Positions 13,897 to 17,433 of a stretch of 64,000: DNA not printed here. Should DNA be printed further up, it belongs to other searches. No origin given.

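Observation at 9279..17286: Three-gene module of giant m6A methyltransferase, small Cys-rich protein and PLD-SNF2 fusion: a stripped-down DISARM-like or novel R-M-like defence candidate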

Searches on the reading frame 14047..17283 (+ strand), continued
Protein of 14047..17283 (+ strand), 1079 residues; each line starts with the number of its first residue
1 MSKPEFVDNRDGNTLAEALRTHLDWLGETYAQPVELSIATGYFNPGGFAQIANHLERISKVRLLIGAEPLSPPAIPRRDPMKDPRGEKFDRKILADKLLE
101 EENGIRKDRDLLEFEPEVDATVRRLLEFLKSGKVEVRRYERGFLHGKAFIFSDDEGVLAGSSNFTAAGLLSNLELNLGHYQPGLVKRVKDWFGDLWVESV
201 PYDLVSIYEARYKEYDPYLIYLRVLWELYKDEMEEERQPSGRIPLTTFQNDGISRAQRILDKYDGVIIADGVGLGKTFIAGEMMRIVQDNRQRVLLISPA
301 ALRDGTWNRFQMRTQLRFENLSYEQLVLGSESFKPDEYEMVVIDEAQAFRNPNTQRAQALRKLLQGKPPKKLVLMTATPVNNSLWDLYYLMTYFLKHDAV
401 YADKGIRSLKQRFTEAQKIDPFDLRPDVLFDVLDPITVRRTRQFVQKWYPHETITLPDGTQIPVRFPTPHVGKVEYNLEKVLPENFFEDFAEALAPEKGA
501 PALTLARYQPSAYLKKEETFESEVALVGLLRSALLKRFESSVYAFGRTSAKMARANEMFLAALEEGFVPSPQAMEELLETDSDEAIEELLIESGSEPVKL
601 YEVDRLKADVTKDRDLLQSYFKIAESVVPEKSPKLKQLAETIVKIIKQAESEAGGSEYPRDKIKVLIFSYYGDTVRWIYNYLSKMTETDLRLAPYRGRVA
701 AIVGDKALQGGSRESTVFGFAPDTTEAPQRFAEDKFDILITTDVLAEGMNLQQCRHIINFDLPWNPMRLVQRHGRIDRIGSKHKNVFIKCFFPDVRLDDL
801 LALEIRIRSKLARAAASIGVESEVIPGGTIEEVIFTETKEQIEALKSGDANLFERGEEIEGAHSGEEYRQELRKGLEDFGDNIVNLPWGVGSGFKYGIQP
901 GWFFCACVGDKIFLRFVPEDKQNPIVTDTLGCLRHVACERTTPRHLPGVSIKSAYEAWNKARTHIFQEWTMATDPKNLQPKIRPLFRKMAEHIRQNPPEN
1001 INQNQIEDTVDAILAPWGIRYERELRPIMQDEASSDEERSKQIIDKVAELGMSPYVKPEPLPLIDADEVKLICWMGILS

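Call 98: search_protein_families(library=pfam, proteins=[L044:9920-13765:+, L044:15764-19393:-, L044:13777-14673:-, L044:14728-15756:-, L044:19528-20982:-, L044:8490-9827:+, L044:7307-8401:-, L044:6027-7202:-], max_evalue=0.001)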
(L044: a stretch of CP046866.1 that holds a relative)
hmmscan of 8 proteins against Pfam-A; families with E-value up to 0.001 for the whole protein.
L044:9920-13765:+ (1282 aa): 7 families
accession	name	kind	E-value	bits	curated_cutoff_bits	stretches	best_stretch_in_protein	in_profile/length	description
PF00271.37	Helicase_C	-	2e-17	63.9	23.5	1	784-909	2-110/110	Helicase conserved C-terminal domain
PF04851.21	ResIII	-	2.2e-10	41.1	22.5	1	288-439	14-163/164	Type III restriction enzyme, res subunit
PF13091.12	PLDc_2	-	1.7e-09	38.1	27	1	42-213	10-132/132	PLD-like domain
PF00176.29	SNF2-rel_dom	-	5e-09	36.1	24.9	1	296-549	17-249/290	SNF2-related domain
PF20720.3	nSTAND3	-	3.8e-08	33.6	27.2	1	280-346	1-64/155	Novel STAND NTPase 3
PF18766.7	SWI2_SNF2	-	0.00023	21.3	26.7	1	362-504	93-217/221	SWI2/SNF2 ATPase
PF09848.15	SLFN-g3_helicase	-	0.00093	19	24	0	304-413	9-106/354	Schlafen group 3, DNA/RNA helicase domain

L044:15764-19393:- (1209 aa): 3 families
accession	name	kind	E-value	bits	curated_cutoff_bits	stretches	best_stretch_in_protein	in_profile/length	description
PF07669.17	Eco57I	-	1.5e-25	90.7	25.3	2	482-661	1-92/171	Eco57I restriction-modification methylase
PF20473.4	MmeI_Mtase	-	1.9e-08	34.2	27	1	403-505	14-86/259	MmeI, DNA-methyltransferase domain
PF02384.22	N6_Mtase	-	1.3e-07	31.7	20.4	0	407-432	45-70/311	N-6 DNA Methylase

L044:13777-14673:- (298 aa): 0 families

L044:14728-15756:- (342 aa): 1 family
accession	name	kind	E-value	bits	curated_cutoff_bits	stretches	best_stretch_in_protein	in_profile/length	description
PF01939.22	NucS_C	-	7e-05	23.2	24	1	24-94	2-69/124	Endonuclease NucS C-terminal domain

L044:19528-20982:- (484 aa): 2 families
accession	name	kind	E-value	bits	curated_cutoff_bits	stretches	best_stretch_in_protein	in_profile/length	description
PF01966.28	HD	-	9.6e-12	45.7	22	1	94-261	1-114/116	HD domain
PF13286.11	HD_assoc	-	1.7e-08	35.3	22.2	1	368-469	2-91/91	Phosphohydrolase-associated domain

L044:8490-9827:+ (446 aa): 1 family
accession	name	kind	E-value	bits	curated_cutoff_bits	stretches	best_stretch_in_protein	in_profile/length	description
PF04055.27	Radical_SAM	-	1.8e-12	48.2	29.5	1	122-316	1-164/166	Radical SAM superfamily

L044:7307-8401:- (364 aa): 1 family
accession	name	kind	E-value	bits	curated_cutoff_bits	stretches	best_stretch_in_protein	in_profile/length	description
PF04055.27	Radical_SAM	-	4.5e-08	33.9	29.5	1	50-239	1-160/166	Radical SAM superfamily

L044:6027-7202:- (391 aa): 1 family
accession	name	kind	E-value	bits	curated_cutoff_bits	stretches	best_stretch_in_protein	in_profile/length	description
PF22560.2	GMT-wHTH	-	0.00016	22.5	27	1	315-365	30-77/82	GMT-like wHTH domain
